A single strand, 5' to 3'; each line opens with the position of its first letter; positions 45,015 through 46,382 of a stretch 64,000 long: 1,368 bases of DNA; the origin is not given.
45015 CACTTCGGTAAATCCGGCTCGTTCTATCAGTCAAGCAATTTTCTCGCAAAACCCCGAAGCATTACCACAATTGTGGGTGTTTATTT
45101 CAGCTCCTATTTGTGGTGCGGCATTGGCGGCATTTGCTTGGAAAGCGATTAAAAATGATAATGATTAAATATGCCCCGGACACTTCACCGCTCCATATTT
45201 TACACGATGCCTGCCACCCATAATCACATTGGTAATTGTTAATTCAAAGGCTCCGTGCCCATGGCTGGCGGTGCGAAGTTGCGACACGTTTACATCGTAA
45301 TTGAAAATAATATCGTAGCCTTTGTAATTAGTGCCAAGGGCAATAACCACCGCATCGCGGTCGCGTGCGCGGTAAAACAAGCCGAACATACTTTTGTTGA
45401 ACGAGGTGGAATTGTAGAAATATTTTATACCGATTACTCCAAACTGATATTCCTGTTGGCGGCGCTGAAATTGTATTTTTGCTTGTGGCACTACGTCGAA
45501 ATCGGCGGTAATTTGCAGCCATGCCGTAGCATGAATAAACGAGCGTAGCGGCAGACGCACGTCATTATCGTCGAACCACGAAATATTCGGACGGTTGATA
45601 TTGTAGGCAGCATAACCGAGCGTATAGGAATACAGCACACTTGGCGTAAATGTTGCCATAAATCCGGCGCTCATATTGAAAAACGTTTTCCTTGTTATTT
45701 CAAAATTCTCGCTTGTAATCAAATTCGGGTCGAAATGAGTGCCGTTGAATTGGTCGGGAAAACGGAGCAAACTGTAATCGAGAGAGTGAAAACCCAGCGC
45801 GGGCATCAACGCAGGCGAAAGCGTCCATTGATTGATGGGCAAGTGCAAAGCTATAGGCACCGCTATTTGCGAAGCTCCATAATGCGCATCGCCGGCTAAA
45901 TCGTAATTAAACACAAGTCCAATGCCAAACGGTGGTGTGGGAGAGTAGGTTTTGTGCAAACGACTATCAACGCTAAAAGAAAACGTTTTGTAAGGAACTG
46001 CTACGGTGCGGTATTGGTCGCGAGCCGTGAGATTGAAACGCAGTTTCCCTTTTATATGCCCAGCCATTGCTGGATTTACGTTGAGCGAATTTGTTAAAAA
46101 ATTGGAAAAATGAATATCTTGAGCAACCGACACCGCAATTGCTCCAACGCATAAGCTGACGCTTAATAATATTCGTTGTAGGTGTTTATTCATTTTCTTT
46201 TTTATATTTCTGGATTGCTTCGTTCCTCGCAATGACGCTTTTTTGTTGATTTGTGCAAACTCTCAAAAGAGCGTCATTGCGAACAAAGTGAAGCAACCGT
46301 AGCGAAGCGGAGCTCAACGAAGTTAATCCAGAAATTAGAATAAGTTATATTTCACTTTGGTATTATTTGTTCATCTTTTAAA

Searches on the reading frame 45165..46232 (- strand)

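Call 14: search_protein_families(library=pfam, proteins=[window:45165-46232:-], max_evalue=0.001)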
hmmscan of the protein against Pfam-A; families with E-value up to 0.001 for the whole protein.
window:45165-46232:- (355 aa): 1 family
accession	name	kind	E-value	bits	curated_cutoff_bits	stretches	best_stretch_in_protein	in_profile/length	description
PF11751.14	PorP_SprF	-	1.5e-30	107.1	22.3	1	37-333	4-271/273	Type IX secretion system membrane protein PorP/SprF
